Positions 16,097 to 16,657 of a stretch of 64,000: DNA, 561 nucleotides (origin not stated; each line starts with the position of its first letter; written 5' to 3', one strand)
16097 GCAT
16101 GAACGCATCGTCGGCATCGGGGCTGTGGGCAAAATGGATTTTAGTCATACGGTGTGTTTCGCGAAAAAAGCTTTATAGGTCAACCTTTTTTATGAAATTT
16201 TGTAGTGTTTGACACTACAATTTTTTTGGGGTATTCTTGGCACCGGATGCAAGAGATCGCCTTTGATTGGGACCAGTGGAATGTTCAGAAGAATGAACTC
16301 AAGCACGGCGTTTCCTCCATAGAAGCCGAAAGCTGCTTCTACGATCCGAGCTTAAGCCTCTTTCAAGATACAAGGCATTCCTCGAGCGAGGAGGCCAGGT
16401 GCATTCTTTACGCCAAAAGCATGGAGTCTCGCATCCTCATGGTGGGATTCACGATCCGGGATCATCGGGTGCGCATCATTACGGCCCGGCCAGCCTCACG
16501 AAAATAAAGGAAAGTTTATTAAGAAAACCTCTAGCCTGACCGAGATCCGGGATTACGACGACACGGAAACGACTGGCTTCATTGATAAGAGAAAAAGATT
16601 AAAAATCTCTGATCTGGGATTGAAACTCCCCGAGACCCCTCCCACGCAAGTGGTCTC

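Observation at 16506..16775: BrnA antitoxin gene with no canonical start codon, missing from the ORF track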

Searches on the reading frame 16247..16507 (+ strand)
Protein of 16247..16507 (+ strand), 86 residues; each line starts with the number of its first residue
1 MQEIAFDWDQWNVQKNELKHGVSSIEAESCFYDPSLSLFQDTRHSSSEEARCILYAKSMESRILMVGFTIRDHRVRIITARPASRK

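Call 4: search_protein_families(library=pfam, proteins=[window:16247-16504:+], max_evalue=1)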
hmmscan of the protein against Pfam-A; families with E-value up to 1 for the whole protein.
window:16247-16504:+ (86 aa): 1 family
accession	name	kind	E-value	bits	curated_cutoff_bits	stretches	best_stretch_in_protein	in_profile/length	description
PF04365.19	BrnT_toxin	-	2.2e-19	70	34.5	1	8-86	1-76/77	Ribonuclease toxin, BrnT, of type II toxin-antitoxin system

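Call 11: find_encoding_contigs(protein=window:16247-16507:+, flank=10000, max_places=10)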
Protein window:16247-16507:+ (86 aa): no gene with exactly this product is on record in the collection.
